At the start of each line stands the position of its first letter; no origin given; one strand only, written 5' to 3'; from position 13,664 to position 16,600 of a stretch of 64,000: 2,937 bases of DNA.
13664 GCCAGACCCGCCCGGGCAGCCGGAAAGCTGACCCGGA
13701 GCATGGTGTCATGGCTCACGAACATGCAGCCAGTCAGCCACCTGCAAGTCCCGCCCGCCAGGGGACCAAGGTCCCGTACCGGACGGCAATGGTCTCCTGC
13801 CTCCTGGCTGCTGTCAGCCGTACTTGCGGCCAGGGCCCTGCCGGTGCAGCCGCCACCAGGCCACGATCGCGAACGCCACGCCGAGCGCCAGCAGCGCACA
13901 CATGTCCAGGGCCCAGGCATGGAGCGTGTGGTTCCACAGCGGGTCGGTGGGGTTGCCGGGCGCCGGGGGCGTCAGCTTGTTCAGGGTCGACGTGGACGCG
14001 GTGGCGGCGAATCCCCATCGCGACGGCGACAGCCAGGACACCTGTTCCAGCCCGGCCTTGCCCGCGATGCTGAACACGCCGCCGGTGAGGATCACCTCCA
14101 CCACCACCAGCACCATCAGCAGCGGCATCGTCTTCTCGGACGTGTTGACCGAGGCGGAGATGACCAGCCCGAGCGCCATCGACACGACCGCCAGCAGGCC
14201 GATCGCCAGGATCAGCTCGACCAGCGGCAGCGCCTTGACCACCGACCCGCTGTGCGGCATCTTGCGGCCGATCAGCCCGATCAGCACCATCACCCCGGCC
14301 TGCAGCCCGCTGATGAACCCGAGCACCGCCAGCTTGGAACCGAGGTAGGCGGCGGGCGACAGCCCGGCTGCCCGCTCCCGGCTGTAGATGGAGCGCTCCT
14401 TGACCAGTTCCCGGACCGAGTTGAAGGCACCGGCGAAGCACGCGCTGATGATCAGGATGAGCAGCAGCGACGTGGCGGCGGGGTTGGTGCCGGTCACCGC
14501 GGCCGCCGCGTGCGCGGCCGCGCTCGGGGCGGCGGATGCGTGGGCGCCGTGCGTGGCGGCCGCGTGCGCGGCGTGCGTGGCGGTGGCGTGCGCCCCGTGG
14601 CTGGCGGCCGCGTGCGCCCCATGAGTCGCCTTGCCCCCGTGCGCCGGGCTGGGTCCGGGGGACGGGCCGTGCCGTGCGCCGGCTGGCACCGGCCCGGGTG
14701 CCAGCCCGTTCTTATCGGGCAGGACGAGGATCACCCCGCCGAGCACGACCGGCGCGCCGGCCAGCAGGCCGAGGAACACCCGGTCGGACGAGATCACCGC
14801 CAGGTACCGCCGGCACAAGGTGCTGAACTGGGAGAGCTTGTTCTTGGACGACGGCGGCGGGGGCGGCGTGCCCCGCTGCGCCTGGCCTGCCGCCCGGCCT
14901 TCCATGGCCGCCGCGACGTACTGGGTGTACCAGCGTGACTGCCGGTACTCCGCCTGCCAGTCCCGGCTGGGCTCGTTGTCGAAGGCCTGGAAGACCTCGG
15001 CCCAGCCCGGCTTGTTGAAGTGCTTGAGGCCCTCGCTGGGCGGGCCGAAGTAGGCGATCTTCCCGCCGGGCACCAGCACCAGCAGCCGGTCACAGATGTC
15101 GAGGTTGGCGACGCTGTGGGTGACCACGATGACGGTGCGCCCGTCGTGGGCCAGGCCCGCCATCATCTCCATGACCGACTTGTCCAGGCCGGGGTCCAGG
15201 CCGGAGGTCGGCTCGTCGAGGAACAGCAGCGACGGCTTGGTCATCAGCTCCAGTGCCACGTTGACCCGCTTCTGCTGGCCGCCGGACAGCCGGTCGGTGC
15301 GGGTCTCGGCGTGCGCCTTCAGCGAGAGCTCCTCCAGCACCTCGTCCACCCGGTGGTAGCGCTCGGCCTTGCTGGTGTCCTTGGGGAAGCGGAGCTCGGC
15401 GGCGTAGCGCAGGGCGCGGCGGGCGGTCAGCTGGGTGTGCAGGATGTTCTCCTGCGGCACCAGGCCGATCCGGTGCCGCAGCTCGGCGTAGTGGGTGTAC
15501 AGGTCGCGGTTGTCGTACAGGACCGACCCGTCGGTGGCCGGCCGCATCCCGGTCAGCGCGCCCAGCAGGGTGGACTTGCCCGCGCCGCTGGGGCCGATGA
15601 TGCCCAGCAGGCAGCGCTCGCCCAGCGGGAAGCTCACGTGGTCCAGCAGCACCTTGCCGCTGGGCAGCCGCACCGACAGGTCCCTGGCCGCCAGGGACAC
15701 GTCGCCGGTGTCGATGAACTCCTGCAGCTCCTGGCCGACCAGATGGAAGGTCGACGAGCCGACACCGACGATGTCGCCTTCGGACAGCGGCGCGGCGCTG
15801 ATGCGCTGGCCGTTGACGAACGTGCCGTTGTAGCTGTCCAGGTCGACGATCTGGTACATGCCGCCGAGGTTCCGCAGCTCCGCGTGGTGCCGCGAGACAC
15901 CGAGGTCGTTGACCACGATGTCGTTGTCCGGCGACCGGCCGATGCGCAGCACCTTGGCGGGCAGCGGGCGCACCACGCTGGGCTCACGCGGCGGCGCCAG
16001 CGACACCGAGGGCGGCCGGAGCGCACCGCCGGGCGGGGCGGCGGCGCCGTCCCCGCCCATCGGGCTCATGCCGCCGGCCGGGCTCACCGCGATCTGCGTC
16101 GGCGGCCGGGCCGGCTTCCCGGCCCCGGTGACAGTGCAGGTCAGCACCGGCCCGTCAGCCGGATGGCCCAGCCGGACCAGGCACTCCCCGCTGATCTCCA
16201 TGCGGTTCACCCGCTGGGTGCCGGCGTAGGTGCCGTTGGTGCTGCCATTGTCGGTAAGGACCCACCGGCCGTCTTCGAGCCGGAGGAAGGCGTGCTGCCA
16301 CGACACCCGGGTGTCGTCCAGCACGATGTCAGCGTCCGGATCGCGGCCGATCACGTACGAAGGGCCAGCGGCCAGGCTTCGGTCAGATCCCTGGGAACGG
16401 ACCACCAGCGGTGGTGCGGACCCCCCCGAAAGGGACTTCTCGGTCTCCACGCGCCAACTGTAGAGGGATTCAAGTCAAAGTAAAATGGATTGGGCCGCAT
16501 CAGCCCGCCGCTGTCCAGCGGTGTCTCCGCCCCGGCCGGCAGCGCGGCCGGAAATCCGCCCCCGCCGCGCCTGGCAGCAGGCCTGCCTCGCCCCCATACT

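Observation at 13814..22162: Rv1747-like FHA-FHA-ABC exporter divergent from a beta-propeller Ser/Thr kinase, followed by DUF2993 (LmeA-like) and a two-component system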

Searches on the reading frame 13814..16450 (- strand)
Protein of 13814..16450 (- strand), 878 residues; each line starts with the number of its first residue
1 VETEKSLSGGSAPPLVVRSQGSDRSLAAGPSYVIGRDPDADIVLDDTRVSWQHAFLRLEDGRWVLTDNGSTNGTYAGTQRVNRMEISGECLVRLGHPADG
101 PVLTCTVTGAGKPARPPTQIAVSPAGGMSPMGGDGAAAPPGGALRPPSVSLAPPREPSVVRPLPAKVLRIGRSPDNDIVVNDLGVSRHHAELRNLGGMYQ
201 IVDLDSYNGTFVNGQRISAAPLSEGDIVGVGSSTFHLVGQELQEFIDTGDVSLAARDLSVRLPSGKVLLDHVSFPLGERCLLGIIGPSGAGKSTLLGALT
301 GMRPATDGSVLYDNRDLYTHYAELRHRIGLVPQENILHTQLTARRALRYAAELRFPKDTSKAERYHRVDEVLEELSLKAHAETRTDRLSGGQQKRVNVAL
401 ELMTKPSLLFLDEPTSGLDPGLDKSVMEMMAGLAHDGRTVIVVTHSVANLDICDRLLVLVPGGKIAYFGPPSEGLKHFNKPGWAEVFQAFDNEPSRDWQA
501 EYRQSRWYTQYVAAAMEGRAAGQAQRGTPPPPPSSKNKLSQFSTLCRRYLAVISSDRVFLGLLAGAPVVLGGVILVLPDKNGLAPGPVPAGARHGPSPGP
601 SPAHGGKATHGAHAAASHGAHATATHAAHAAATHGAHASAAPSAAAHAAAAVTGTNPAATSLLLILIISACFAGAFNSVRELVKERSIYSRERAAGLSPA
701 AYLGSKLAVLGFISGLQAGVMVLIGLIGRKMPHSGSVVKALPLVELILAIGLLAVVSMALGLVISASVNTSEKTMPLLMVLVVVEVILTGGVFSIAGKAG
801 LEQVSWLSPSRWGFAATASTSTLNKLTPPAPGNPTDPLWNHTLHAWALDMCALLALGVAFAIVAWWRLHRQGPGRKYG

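Call 8: search_protein_families(library=pfam, proteins=[window:13814-16450:-], max_evalue=0.01)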
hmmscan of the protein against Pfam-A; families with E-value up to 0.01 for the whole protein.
window:13814-16450:- (878 aa): 9 families
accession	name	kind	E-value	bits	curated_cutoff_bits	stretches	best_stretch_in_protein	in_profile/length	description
PF00498.31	FHA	-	1.7e-39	134.5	20.7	2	169-231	2-67/67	FHA domain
PF16697.10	Yop-YscD_cpl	-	2e-30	105.3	33.2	2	159-240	10-93/94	Inner membrane component of T3SS, cytoplasmic domain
PF00005.33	ABC_tran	-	6.6e-30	104.9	25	1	269-416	1-137/137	ABC transporter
PF13304.12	AAA_21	-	4.7e-13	50.3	27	2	398-447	248-300/304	AAA domain, putative AbiEii toxin, Type IV TA system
PF01061.29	ABC2_membrane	-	1.9e-12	47.6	26.9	1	660-817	52-206/211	ABC-2 type transporter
PF12698.13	ABC2_membrane_3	-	6.2e-12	45.7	31.6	1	658-866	160-347/347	ABC-2 family transporter protein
PF02463.25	SMC_N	-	0.00011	22.1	40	1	281-457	26-209/220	RecF/RecN/SMC N terminal domain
PF13191.12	AAA_16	-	0.0022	18.9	32.6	1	281-413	26-140/167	AAA ATPase domain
PF13555.12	AAA_29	-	0.003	17.7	27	1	283-300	26-43/61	P-loop containing region of AAA domain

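Call 13: search_solved_structures(query=window:13814-16450:-, max_evalue=0.00001, show_alignments=4)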
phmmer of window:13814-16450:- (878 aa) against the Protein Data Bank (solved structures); distinct sequences matched with E-value up to 0.00001: 581 (the best 60 are shown).
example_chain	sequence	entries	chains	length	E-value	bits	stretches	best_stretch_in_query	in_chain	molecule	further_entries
7lkp_A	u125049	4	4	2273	3.4e-51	177.8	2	260-471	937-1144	Retinal-specific phospholipid-transporting ATPase ABCA4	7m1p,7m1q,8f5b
7e7i_A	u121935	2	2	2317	3.6e-51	177.7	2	260-471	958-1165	Retinal-specific phospholipid-transporting ATPase ABCA4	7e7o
7lkz_A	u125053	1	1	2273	2.3e-50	175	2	260-471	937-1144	Retinal-specific phospholipid-transporting ATPase ABCA4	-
7e7q_A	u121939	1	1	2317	2.4e-50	175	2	260-471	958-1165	Retinal-specific phospholipid-transporting ATPase ABCA4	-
7tdt_A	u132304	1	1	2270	8.4e-46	159.9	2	265-469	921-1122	Phospholipid-transporting ATPase ABCA1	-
7tbz_A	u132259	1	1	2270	8.4e-46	159.9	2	265-469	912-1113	ATP-binding cassette, sub-family A (ABC1), member 1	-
7tby_A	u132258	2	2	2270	8.4e-46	159.9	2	265-469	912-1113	ATP-binding cassette, sub-family A (ABC1), member 1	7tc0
5xjy_A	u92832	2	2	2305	8.7e-46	159.9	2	265-469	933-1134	ATP-binding cassette sub-family A member 1 | Phospholipid-transporting ATPase ABCA1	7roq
7tbw_A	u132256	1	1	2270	5.7e-45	157.2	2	265-469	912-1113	ATP-binding cassette, sub-family A (ABC1), member 1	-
7w01_A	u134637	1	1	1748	1.5e-43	152.5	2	268-473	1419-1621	Phospholipid-transporting ATPase ABCA3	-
7w02_A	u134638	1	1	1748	9.8e-43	149.8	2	268-473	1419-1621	Phospholipid-transporting ATPase ABCA3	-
8edw_A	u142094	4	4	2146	5e-42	147.4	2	254-478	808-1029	Phospholipid-transporting ATPase ABCA7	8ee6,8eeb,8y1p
8eop_A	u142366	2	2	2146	2.9e-41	144.9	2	254-478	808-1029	Phospholipid-transporting ATPase ABCA7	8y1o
7zk8_A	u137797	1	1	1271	8.3e-38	133.5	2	270-470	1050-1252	ATP-dependent translocase ABCB1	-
7zk9_A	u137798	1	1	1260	8.9e-38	133.4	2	270-470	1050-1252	ATP-dependent translocase ABCB1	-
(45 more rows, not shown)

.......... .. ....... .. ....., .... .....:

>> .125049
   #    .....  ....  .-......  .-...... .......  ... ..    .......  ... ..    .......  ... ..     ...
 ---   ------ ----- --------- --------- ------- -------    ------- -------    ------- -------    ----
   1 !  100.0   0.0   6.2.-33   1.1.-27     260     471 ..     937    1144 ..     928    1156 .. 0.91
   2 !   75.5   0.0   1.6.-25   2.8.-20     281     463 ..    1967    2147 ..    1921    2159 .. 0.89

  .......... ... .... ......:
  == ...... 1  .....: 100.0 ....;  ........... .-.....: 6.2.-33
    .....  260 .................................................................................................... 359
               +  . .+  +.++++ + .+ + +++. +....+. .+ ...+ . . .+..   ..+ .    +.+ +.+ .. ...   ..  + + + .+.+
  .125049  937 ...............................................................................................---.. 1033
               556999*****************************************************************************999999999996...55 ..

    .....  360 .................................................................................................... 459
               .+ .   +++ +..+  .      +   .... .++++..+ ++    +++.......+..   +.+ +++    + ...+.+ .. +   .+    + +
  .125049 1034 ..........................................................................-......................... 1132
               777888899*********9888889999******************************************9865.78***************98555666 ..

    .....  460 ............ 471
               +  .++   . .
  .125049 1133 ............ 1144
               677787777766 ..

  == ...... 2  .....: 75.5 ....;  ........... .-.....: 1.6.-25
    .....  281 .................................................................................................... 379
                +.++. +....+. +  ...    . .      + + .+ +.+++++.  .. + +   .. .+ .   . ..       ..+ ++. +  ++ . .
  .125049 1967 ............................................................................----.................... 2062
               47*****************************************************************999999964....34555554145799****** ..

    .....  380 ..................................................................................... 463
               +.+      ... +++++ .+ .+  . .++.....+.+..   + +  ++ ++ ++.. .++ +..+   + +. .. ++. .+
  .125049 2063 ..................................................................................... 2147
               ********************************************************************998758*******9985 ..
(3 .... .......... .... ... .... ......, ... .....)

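Call 15: find_homologous_proteins(query=window:13814-16450:-, max_evalue=1e-20)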
Query window:13814-16450:- (878 aa): 8000 proteins with E <= 1e-20 among 8000 candidates; the best 120 are listed.
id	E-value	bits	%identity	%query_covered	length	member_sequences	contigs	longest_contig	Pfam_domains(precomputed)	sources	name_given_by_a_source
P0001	0.0e+0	1831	93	100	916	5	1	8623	PF00498.32,PF01061.30,PF00005.34,PF16697.11,PF12698.14,PF13304.13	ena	-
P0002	0.0e+0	1638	85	100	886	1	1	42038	PF00498.32,PF01061.30,PF00005.34,PF16697.11,PF12698.14,PF13304.13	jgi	jgi:ABC-type multidrug transport system ATPase subunit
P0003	0.0e+0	1494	79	100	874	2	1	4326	PF00498.32,PF01061.30,PF00005.34,PF16697.11,PF12698.14,PF13304.13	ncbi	-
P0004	0.0e+0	1454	72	100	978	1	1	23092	PF00498.32,PF01061.30,PF00005.34,PF16697.11,PF12698.14,PF13304.13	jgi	jgi:ABC-type multidrug transport system ATPase subunit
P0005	0.0e+0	1428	75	100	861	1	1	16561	PF00498.32,PF01061.30,PF00005.34,PF16697.11,PF12698.14,PF13304.13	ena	-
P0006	0.0e+0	1355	70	100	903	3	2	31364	PF00498.32,PF01061.30,PF00005.34,PF16697.11,PF02463.26,PF12698.14,PF13304.13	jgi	jgi:ABC transport system ATP-binding/permease protein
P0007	0.0e+0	1354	70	100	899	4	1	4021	PF00498.32,PF01061.30,PF00005.34,PF16697.11,PF02463.26,PF12698.14,PF13304.13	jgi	-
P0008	0.0e+0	1346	71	98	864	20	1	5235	PF00498.32,PF01061.30,PF00005.34,PF16697.11,PF12698.14,PF13304.13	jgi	jgi:ABC-type multidrug transport system ATPase subunit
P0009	0.0e+0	1345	68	100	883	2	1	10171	PF00498.32,PF01061.30,PF00005.34,PF16697.11,PF12698.14,PF13304.13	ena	-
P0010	0.0e+0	1345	71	100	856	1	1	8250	PF00498.32,PF01061.30,PF00005.34,PF16697.11,PF02463.26,PF12698.14,PF13304.13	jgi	jgi:ABC transport system ATP-binding/permease protein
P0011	0.0e+0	1342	70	100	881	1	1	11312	PF18221.7,PF00498.32,PF01061.30,PF00005.34,PF16697.11,PF12698.14,PF13304.13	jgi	jgi:ABC-type multidrug transport system ATPase subunit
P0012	0.0e+0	1338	71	98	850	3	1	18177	PF00498.32,PF01061.30,PF00005.34,PF16697.11,PF02463.26,PF12698.14,PF13304.13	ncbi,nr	ncbi:MAG TPA: FHA domain-containing protein [Streptosporangiaceae bacterium]|nr:FHA domain-containin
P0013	0.0e+0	1336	71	98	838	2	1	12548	PF00498.32,PF01061.30,PF00005.34,PF16697.11,PF12698.14,PF13304.13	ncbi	ncbi:MAG TPA: FHA domain-containing protein [Streptosporangiaceae bacterium]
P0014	0.0e+0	1335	70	100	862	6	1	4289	PF00498.32,PF01061.30,PF00005.34,PF16697.11,PF12698.14,PF13304.13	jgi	jgi:ABC transport system ATP-binding/permease protein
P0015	0.0e+0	1332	70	100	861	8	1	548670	PF00498.32,PF01061.30,PF00005.34,PF16697.11,PF12698.14,PF13304.13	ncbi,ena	-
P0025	0.0e+0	1324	70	98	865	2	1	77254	PF00498.32,PF01061.30,PF00005.34,PF16697.11,PF12698.14,PF13304.13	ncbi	-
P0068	0.0e+0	1289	65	100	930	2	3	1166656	PF00498.32,PF01061.30,PF00005.34,PF16697.11,PF02463.26,PF12698.14,PF13304.13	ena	-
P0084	0.0e+0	1243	72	82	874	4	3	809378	PF00498.32,PF01061.30,PF00005.34,PF16697.11,PF12698.14,PF13304.13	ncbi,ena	-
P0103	0.0e+0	1133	74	81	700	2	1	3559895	PF00498.32,PF01061.30,PF00005.34,PF16697.11,PF02463.26,PF12698.14,PF13304.13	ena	-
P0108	0.0e+0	1124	56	100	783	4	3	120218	PF00498.32,PF01061.30,PF00005.34,PF16697.11,PF12698.14,PF13304.13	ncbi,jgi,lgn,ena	-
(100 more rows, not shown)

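Call 16: find_encoding_contigs(protein=P0002, flank=10000, max_places=2)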
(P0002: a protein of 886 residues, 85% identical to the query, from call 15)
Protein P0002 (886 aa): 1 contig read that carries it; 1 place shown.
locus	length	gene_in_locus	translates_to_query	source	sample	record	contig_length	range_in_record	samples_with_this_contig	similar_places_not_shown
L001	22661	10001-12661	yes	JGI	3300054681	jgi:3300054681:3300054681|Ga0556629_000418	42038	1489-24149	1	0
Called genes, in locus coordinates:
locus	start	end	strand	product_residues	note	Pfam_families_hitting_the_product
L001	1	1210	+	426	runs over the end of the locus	PF01739:CheR, PF08241:Methyltransf_11 (faint), PF08242:Methyltransf_12 (faint), PF13649:Methyltransf_25 (faint), PF13847:Methyltransf_31 (faint), PF13432:TPR_16 (weak)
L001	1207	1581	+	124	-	PF00072:Response_reg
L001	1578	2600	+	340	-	PF03130:HEAT_PBS (faint), PF13646:HEAT_2, PF02985:HEAT (faint), PF13646:HEAT_2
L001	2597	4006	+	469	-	PF13506:Glyco_transf_21 (faint), PF00535:Glycos_transf_2, PF13641:Glyco_tranf_2_3, PF13632:Glyco_trans_2_3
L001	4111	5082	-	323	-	PF00205:TPP_enzyme_M, PF02775:TPP_enzyme_C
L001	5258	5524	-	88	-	-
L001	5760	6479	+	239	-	PF01184:Gpr1_Fun34_YaaH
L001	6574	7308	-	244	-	PF11209:LmeA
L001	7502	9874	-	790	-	PF00069:Pkinase, PF07714:PK_Tyr_Ser-Thr, PF22494:choice_anch_I (faint), PF10282:Lactonase (weak)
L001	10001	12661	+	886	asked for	PF00498:FHA, PF16697:Yop-YscD_cpl, PF00498:FHA, PF00005:ABC_tran, PF13304:AAA_21, PF01061:ABC2_membrane, PF12698:ABC2_membrane_3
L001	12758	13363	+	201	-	-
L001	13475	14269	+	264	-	PF01828:Peptidase_A4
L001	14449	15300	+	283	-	PF01828:Peptidase_A4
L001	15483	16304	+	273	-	PF01828:Peptidase_A4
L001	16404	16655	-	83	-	-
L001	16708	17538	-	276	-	PF02585:PIG-L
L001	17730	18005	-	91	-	-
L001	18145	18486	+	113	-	PF00376:MerR (weak), PF13411:MerR_1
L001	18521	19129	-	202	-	PF00440:TetR_N, PF13977:TetR_C_6 (weak)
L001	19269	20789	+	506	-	PF00324:AA_permease, PF13520:AA_permease_2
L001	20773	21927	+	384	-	PF03576:Peptidase_S58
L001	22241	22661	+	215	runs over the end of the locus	PF13599:Pentapeptide_4 (weak), PF23894:LD_SV2 (faint), PF13576:Pentapeptide_3 (faint), PF13599:Pentapeptide_4, PF00805:Pentapeptide (weak)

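Call 17: find_encoding_contigs(protein=P0015, flank=10000, max_places=2)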
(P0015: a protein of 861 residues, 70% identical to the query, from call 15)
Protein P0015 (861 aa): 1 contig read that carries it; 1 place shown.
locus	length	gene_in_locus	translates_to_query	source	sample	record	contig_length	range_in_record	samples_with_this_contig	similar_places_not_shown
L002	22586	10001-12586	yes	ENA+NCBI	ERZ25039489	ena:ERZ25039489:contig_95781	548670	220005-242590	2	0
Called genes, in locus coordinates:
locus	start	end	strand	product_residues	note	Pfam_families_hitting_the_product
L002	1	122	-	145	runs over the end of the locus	PF08044:DUF1707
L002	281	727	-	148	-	-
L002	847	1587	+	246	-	PF01590:GAF, PF13185:GAF_2, PF03861:ANTAR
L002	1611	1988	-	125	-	PF01740:STAS, PF13466:STAS_2 (weak)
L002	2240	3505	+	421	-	PF00070:Pyr_redox (faint), PF01266:DAO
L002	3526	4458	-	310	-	PF00685:Sulfotransfer_1 (weak), PF13469:Sulfotransfer_3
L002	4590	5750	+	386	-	PF00890:FAD_binding_2, PF01266:DAO (weak), PF01494:FAD_binding_3, PF03486:HI0933_like (weak), PF05834:Lycopene_cycl (weak), PF07992:Pyr_redox_2 (weak), PF12831:FAD_oxidored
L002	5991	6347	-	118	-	-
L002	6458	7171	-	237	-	PF11209:LmeA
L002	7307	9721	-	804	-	PF00069:Pkinase, PF07714:PK_Tyr_Ser-Thr, PF10282:Lactonase (faint)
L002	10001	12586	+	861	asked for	PF16697:Yop-YscD_cpl, PF00498:FHA, PF16697:Yop-YscD_cpl, PF00498:FHA, PF00005:ABC_tran, PF13304:AAA_21, PF12698:ABC2_membrane_3, PF01061:ABC2_membrane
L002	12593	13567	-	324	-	PF21686:LigD_Prim-Pol, PF01896:DNA_primase_S (weak)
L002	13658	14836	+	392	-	PF01266:DAO (weak), PF01593:Amino_oxidase, PF13450:NAD_binding_8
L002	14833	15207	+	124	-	-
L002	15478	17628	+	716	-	PF07730:HisKA_3, PF02518:HATPase_c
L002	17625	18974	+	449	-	PF07730:HisKA_3 (weak)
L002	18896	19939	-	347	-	PF00355:Rieske, PF19112:VanA_C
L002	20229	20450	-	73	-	-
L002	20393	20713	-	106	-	-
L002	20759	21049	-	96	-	-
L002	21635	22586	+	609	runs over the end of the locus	PF13493:DUF4118, PF00512:HisKA, PF02518:HATPase_c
